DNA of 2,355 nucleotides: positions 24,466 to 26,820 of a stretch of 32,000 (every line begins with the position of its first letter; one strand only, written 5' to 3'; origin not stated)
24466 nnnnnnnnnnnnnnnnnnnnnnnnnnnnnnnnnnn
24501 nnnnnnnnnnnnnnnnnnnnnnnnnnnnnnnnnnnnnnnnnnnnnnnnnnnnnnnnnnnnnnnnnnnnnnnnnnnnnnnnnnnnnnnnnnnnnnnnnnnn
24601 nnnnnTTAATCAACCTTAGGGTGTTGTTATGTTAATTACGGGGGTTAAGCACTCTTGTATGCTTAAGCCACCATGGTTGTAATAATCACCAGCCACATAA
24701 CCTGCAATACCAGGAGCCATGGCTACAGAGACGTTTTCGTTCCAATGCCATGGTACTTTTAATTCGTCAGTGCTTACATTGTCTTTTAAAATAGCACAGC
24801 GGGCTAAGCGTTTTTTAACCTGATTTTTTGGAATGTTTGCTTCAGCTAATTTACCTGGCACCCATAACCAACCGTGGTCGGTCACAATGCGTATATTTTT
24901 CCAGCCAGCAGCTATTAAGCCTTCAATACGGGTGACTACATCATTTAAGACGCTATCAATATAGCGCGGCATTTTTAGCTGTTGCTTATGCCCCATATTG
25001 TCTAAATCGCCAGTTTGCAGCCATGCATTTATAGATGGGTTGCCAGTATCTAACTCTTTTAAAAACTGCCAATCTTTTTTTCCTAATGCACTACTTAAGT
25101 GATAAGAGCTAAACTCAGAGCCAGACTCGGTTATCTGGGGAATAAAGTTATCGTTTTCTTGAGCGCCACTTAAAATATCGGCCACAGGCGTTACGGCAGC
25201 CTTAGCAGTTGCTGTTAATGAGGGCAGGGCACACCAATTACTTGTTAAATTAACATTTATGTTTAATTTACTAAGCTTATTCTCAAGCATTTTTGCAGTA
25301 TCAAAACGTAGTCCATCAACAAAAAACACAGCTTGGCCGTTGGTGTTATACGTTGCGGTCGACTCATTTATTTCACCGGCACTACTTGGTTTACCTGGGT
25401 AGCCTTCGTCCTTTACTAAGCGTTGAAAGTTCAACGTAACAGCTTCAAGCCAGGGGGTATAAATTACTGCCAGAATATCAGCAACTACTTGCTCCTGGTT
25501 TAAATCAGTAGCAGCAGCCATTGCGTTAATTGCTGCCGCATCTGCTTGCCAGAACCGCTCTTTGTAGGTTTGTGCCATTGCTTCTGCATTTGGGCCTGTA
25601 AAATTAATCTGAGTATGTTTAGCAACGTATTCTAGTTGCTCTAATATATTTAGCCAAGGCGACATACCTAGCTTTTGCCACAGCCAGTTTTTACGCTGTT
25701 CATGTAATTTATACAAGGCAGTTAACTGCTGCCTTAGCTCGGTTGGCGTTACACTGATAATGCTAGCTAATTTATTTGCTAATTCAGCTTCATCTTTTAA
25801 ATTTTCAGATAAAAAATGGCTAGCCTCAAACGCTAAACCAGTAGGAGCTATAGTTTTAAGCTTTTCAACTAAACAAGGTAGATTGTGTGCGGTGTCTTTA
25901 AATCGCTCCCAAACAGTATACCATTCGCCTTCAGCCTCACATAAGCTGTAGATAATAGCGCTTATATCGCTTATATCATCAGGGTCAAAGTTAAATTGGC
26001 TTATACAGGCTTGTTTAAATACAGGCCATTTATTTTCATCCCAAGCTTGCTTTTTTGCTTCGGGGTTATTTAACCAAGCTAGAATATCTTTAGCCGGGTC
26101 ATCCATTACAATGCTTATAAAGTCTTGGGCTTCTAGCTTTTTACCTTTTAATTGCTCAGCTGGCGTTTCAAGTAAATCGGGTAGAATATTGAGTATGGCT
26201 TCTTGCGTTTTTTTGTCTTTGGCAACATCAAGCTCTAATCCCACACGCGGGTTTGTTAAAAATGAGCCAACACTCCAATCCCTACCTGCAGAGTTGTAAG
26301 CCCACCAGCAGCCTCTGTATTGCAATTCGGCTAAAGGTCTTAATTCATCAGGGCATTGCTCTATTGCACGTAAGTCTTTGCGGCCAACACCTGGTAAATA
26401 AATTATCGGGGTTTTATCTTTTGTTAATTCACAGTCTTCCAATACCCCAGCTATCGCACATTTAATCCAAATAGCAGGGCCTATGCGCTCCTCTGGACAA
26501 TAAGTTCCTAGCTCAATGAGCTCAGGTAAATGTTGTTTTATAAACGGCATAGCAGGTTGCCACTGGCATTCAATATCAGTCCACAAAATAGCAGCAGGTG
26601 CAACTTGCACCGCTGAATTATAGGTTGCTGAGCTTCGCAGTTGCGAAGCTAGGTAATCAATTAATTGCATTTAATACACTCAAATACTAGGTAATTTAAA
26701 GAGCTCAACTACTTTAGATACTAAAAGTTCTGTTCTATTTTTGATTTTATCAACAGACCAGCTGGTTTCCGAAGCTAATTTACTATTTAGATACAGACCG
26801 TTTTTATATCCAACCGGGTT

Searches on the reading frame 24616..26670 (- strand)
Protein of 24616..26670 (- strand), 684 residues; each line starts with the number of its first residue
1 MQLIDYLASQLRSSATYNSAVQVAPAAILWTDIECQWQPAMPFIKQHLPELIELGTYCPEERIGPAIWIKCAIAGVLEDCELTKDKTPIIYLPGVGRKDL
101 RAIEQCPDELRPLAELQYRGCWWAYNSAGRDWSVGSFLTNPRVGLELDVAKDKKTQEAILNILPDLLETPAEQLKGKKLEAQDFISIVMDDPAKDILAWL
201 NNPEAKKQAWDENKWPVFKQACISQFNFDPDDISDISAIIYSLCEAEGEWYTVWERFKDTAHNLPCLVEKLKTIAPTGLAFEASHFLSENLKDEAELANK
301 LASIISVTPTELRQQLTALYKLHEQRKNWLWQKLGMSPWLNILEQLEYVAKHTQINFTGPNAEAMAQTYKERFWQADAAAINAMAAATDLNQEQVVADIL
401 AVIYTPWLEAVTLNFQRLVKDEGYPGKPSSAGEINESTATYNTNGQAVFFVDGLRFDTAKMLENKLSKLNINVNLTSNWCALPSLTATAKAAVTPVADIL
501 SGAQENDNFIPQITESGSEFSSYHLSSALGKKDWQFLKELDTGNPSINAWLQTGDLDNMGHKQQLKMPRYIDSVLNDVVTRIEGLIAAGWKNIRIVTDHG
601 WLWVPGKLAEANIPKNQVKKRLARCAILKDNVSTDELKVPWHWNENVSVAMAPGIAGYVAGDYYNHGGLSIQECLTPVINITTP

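Call 4: search_protein_families(library=pfam, max_evalue=1, proteins=[window:24616-26670:-])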
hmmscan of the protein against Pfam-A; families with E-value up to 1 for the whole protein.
window:24616-26670:- (684 aa): 3 families
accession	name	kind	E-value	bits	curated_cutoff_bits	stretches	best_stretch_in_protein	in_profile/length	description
PF08665.17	PglZ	-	1.8e-07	31.7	25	1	448-603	5-174/179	PglZ domain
PF23324.1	DUF7086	-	0.023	15.1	27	1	311-371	69-129/134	Domain of unknown function (DUF7086)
PF01067.28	Calpain_III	-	0.24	12.1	21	1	119-177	2-60/137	Calpain large subunit, domain III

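Call 5: search_protein_families(library=padloc, max_evalue=1, proteins=[window:24616-26670:-])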
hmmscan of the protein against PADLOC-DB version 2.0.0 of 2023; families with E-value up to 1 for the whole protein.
window:24616-26670:- (684 aa): 10 families
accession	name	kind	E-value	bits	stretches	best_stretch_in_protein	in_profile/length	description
PDLC02566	PglZ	-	6e-258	856.1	1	2-682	4-678/774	PglZ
PDLC02561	PglZ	-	1.5e-19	67.7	1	313-681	317-715/840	PglZ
PDLC02564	PglZ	-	6.5e-11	39.4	2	576-681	610-724/855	PglZ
PDLC02562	PglZ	-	9.6e-10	35.5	1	443-636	470-672/730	PglZ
PDLC02559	PglZ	-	2.8e-08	30.5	1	444-681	474-734/860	PglZ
PDLC02547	PglZ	-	3.7e-07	26.7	1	346-682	358-731/855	PglZ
PDLC02545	PglZ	-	4.9e-07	26.5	1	444-680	405-634/750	PglZ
PDLC02548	PglZ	-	1.5e-05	21.5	1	391-498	424-535/961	PglZ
PDLC02563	PglZ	-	4.2e-05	20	1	557-683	573-713/831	PglZ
PDLC00232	KwaB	-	0.052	10.8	1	223-262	107-146/321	DUF4868 domain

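Call 7: search_protein_families(library=ncbifam, max_evalue=0.001, proteins=[window:24616-26670:-])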
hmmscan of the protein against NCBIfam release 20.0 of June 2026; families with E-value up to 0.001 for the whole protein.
window:24616-26670:- (684 aa): 4 families
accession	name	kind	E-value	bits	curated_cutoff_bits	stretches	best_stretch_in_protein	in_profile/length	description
NF033450.1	BREX_PglZ_1_B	equivalog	3e-262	871.7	400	1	3-682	2-675/675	BREX-1 system phosphatase PglZ type B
NF033444.1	BREX_PglZ_5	exception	2.1e-13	49.2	250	1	444-639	454-651/704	BREX-5 system phosphatase PglZ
NF033445.1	BREX_PglZ_4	exception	5.1e-10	38.5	140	1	552-682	544-679/741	BREX-4 system phosphatase PglZ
NF033443.1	BREX_PglZ_6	exception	4.5e-05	21.9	400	1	391-498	421-532/958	BREX-6 system phosphatase PglZ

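Call 9: find_related_loci(query=window:24616-26670:-, collection=genome_contigs, flank=10000)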
Query window:24616-26670:- (684 aa) in genome_contigs; peptide patterns used: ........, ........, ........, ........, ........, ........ (x = any residue, [..] = any of these).
11 stretches matched a pattern; 10 encode a relative of the query (tblastn E <= 1e-3); 10 distinct loci.
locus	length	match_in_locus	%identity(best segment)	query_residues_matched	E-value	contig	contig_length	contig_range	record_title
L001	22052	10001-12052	95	1-684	0e+0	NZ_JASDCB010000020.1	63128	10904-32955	Pseudoalteromonas sp. APC 3691 18491_6B_NODE_20, whole genome shotgun sequence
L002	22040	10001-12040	75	1-681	0e+0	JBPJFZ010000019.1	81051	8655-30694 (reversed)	Oleiphilaceae bacterium J1-3 NODE_19_length_81051_cov_40.9269, whole genome shotgun sequence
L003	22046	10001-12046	75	1-683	0e+0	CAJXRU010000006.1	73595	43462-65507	MAG TPA_asm: uncultured Gammaproteobacteria bacterium isolate SRR3933281_bin.1_MetaBAT_v2.12.1_MAG genome assembly, cont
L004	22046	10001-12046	74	1-683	0e+0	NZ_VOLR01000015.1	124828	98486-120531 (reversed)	Colwellia hornerae strain ACAM 607 NODE_15_length_124828_cov_140.808, whole genome shotgun sequence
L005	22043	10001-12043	71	1-682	0e+0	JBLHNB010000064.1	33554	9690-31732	MAG: Alteromonadaceae bacterium isolate 3300055726_96 Ga0535650_0001406, whole genome shotgun sequence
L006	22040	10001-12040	70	1-681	0e+0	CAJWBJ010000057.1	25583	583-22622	MAG TPA_asm: uncultured Oleiphilus sp. isolate SRR5469033_bin.65_MetaBAT_v2.12.1_MAG genome assembly, contig: NODE_1349_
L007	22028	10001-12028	65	1-681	0e+0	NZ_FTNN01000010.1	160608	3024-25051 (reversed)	Shewanella morhuae strain ATCC BAA-1205, whole genome shotgun sequence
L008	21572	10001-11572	70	159-681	0e+0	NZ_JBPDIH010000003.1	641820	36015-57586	Thalassotalea sp. PLHSN55 NODE_3_length_641820_cov_518.228747, whole genome shotgun sequence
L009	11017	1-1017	75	343-681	9e-174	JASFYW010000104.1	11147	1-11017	MAG: Woeseiaceae bacterium isolate MAY_MAG_00009 ALL_000000006345, whole genome shotgun sequence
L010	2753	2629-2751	85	1-41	6e-16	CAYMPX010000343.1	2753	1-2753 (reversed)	MAG TPA_asm: uncultured Methylomarinum sp. isolate SRP216583_co2_75 genome assembly, contig: NODE_36571_length_2753_cov_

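Call 24: search_protein_families(library=padloc, max_evalue=0.001, proteins=[L001:871-1746:+, L001:1743-2531:+, L001:2532-3077:+, L001:3088-6567:+])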
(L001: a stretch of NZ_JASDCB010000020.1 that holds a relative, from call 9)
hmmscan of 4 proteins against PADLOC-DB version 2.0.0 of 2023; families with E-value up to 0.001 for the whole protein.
L001:871-1746:+ (291 aa): 2 families
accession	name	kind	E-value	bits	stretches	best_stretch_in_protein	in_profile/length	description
PDLC01457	WYL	-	1.1e-15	55.8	1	105-212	109-215/229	"CAS-I,CAS-II,CAS-III,CAS-IV,CAS-V,CAS-VI; associated_signaling"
PDLC01652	WYL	-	1.3e-08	33.3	1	119-253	16-114/162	"CAS-I,CAS-II,CAS-III,CAS-IV,CAS-V,CAS-VI; associated_signaling"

L001:1743-2531:+ (262 aa): 3 families
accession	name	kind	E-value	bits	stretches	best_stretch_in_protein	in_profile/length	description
PDLC02450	BrxA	-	6.5e-100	331.8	1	5-254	4-253/259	BrxA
PDLC02453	BrxA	-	5.4e-66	221.6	1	6-253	161-408/421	BrxA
PDLC02455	BrxA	-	5.3e-25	86.4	1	40-249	11-220/226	BrxA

L001:2532-3077:+ (181 aa): 3 families
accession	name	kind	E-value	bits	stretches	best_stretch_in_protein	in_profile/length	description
PDLC02469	BrxB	-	4.6e-73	242.8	1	3-179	2-180/184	BrxB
PDLC02463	BrxB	-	9e-07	27.1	1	35-167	38-178/193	BrxB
PDLC02462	BrxB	-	3.9e-06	24.9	1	97-174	115-195/202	BrxB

L001:3088-6567:+ (1159 aa): 9 families
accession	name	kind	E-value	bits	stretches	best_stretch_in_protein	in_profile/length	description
PDLC02489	BrxC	-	0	1451.9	1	1-1157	1-1144/1146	BrxC-PglY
PDLC02471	BrxC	-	2.1e-40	136.7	1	42-872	35-862/1190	BrxC-PglY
PDLC02479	BrxC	-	5.1e-34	115.7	1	32-886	23-871/1172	BrxC-PglY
PDLC02483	BrxC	-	6.7e-24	81.9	2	38-452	35-460/1212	BrxC-PglY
PDLC02476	BrxC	-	2.5e-20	69.7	1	32-473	28-474/1180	BrxC-PglY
PDLC02486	BrxC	-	1.2e-14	51.1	1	56-458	63-470/1207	BrxC-PglY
PDLC02493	BrxC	-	3.7e-14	49.8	2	37-99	31-89/1215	BrxC-PglY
PDLC02491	BrxC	-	9.1e-13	45.3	1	46-453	47-468/794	BrxC-PglY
PDLC02484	BrxC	-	7.2e-12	42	2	269-540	269-556/1186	BrxC-PglY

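Call 25: search_protein_families(library=pfam, max_evalue=0.01, proteins=[L001:871-1746:+, L001:1743-2531:+, L001:2532-3077:+, L001:3088-6567:+, L007:12183-17558:+, L007:17543-19240:+, L005:12573-13139:+, L005:13003-13596:+])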
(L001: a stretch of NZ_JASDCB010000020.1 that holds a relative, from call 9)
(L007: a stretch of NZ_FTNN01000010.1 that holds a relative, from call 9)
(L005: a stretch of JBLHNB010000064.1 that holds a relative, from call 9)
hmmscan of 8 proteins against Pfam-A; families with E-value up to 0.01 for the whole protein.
L001:871-1746:+ (291 aa): 1 family
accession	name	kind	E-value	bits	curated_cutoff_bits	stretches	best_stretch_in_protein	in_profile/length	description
PF13280.12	WYL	-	1.2e-09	38.5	21.8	1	121-186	1-67/70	WYL domain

L001:1743-2531:+ (262 aa): 0 families

L001:2532-3077:+ (181 aa): 1 family
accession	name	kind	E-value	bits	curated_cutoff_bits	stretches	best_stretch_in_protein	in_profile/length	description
PF08747.16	BrxB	-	7.7e-08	32.8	26.8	1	100-166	46-112/124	BREX protein BrxB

L001:3088-6567:+ (1159 aa): 2 families
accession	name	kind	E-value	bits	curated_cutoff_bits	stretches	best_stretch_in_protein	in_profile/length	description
PF13401.12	AAA_22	-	8.1e-05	23.4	27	0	222-309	42-122/130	AAA domain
PF25791.1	BREX_BrxC_wHTH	-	0.00059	20.2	27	1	805-841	58-94/126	BREX ATP-binding protein BrxC winged helix-turn-helix domain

L007:12183-17558:+ (1791 aa): 2 families
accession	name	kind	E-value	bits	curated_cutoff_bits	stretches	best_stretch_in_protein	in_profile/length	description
PF25794.1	SACS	-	7.6e-46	157.3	32.8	1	9-231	2-241/247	Sacsin domain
PF13020.12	NOV_C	-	2e-11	44.2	22.1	1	1620-1709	2-89/91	Protein NO VEIN, C-terminal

L007:17543-19240:+ (565 aa): 10 families
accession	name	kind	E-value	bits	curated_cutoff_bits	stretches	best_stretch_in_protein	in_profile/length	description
PF08378.17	NERD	-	8.5e-13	49.2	22.1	1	24-140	4-109/111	Nuclease-related domain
PF00580.27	UvrD-helicase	-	7.7e-10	39.3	23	2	227-315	2-98/271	UvrD/REP helicase N-terminal domain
PF13245.12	AAA_19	-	1.2e-09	38.8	25.1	1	230-394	1-132/134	AAA domain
PF13087.12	AAA_12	-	4.3e-08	33.4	27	1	439-557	80-194/195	AAA domain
PF04851.21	ResIII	-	2.7e-06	27.9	22.5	1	224-369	2-145/164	Type III restriction enzyme, res subunit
PF09848.15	SLFN-g3_helicase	-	1e-05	25.4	24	1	242-371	3-136/354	Schlafen group 3, DNA/RNA helicase domain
PF13538.12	UvrD_C_2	-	3.6e-05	24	27.4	1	510-554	3-52/52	UvrD-like helicase C-terminal domain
PF02562.22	PhoH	-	0.00013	21.9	27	1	226-266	5-45/205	PhoH-like protein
PF13604.12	AAA_30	-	0.00014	22.1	27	1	226-306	2-80/191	AAA domain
PF13361.12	UvrD_C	-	0.00096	19.1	25.6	0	410-480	5-80/350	UvrD-like helicase C-terminal domain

L005:12573-13139:+ (188 aa): 2 families
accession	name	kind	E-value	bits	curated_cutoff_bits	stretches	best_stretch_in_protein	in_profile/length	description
PF15731.11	MqsA_antitoxin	-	9.6e-16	58.5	30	1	16-132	3-121/131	Antitoxin component of bacterial toxin-antitoxin system, MqsA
PF14354.12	Lar_restr_allev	-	0.00043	20.9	28.6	1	14-68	4-47/58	Restriction alleviation protein Lar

L005:13003-13596:+ (197 aa): 0 families

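Call 65: search_protein_families(library=ncbifam, max_evalue=0.01, proteins=[L003:8214-9326:+, L003:9257-10000:+])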
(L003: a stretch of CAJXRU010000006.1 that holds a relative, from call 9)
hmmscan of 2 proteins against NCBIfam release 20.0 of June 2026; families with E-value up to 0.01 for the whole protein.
L003:8214-9326:+ (370 aa): 25 families
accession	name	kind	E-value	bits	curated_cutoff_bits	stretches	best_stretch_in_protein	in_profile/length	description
NF047739.1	antiphage_MADS3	equivalog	5.9e-29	101.5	420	2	168-359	234-422/427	methylation-associated defense system AAA family ATPase MAD3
NF038234.1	retron_eff_Eco8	equivalog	5e-11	41.9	250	2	6-49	2-45/679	retron Eco8 family effector endonuclease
TIGR03411.1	urea_trans_UrtD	equivalog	4.4e-06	26.5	304.1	0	10-44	10-45/242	urea ABC transporter ATP-binding protein UrtD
NF041760.1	PtuA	equivalog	6.7e-06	25.3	500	0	7-44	52-89/524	retron Ec78 anti-phage system effector ATPase PtuA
NF010059.0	PRK13536.1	equivalog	1.2e-05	24.3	549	1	243-331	163-249/342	nodulation factor ABC transporter ATP-binding protein NodI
TIGR00972.1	3a0107s01c2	equivalog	1.4e-05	24.6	343.2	1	240-316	130-204/248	phosphate ABC transporter ATP-binding protein PstB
TIGR03864.1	PQQ_ABC_ATP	hypoth_equivalog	2.3e-05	23.9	302.25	0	254-329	132-204/236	ABC transporter, ATP-binding subunit, PQQ-dependent alcohol dehydrogenase system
TIGR01288.1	nodI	equivalog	2.6e-05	23.4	424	1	241-331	122-210/303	nodulation factor ABC transporter ATP-binding protein NodI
TIGR03740.1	galliderm_ABC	subfamily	4.3e-05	23.3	309.75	1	254-313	124-182/223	lantibiotic protection ABC transporter ATP-binding subunit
TIGR04521.1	ECF_ATPase_2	equivalog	6.3e-05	22.2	330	1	251-320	141-210/279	energy-coupling factor transporter ATPase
TIGR03410.1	urea_trans_UrtE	equivalog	0.0002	20.9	285.8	0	254-331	131-207/230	urea ABC transporter ATP-binding subunit UrtE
TIGR00611.2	recf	equivalog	0.00024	20.4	172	1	7-43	1-37/339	DNA replication/repair protein RecF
TIGR01166.1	cbiO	subfamily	0.00035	20.1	211.8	0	253-317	126-189/190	cobalt ABC transporter, ATP-binding protein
NF010864.0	PRK14271.1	equivalog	0.00062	18.9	561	1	240-314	149-221/276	phosphate ABC transporter ATP-binding protein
NF010153.0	PRK13631.1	equivalog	0.00077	18.5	463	0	224-330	144-249/320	cobalt transporter ATP-binding subunit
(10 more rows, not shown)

L003:9257-10000:+ (247 aa): 0 families

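Call 75: search_protein_families(library=pfam, max_evalue=0.01, proteins=[L006:18422-21496:-, L002:17018-18658:-, L004:17141-18460:-, L004:19447-20565:-, L002:814-1707:+, L008:3939-5876:+, L008:5877-8774:+])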
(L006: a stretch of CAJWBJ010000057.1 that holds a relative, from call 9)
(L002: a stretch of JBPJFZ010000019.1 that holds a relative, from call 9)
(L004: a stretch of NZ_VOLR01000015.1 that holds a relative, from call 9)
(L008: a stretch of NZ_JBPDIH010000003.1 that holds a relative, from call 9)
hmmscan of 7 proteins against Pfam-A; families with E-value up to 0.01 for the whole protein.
L006:18422-21496:- (1024 aa): 1 family
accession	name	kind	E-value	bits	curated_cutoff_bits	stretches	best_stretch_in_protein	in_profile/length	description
PF05272.17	VapE-like_dom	-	7.5e-39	133.9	25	1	696-897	34-215/217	Virulence-associated protein E-like domain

L002:17018-18658:- (546 aa): 5 families
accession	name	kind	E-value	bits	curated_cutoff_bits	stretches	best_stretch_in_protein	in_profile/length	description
PF02534.20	T4SS-DNA_transf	-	6e-25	88.5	20.1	1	117-507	10-414/468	Type IV secretory system Conjugative DNA transfer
PF10412.15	TrwB_AAD_bind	-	1.6e-15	57.4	20.5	1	161-500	18-345/387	Type IV secretion-system coupling protein DNA-binding domain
PF12696.13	TraG-D_C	-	3e-14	53.5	22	1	403-495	1-95/126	TraM recognition site of TraD and TraG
PF13173.12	AAA_14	-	0.00016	22.1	27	0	162-240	6-79/129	AAA domain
PF13481.12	AAA_25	-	0.0077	16.3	27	0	158-190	33-65/195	AAA domain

L004:17141-18460:- (439 aa): 1 family
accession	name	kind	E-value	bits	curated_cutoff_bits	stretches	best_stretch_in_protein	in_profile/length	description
PF03432.20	Relaxase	-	8.2e-19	68.6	24.6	1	79-199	10-132/132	MobA/VirD2-like, nuclease domain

L004:19447-20565:- (372 aa): 1 family
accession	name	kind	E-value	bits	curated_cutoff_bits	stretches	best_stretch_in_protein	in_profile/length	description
PF00589.27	Phage_integrase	-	3.4e-15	56.7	27.1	1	195-352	10-166/172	Phage integrase family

L002:814-1707:+ (297 aa): 1 family
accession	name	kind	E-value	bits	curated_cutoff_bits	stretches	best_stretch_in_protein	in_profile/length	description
PF13280.12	WYL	-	7.8e-12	45.5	21.8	1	127-192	3-69/70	WYL domain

L008:3939-5876:+ (645 aa): 3 families
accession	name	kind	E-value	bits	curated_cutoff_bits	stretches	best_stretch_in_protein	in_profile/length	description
PF01555.25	N6_N4_Mtase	-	1.4e-38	133.5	26.7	1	119-465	1-214/221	DNA methylase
PF18273.6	T3RM_EcoP15I_C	-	7.3e-33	113.2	25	1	542-637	2-97/97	Type III R-M EcoP15I C-terminal domain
PF03602.21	Cons_hypoth95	-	0.00014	22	24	0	84-131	80-126/182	Conserved hypothetical protein 95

L008:5877-8774:+ (965 aa): 3 families
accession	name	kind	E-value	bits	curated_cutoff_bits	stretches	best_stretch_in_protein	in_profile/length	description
PF19778.5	RE_endonuc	-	1.2e-22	80.2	23.4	1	846-950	2-104/108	Endonuclease domain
PF04851.21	ResIII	-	6.7e-18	65.6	22.5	1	77-255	26-163/164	Type III restriction enzyme, res subunit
PF00270.35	DEAD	-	2.5e-05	24.5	26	1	78-255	18-161/167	DEAD/DEAH box helicase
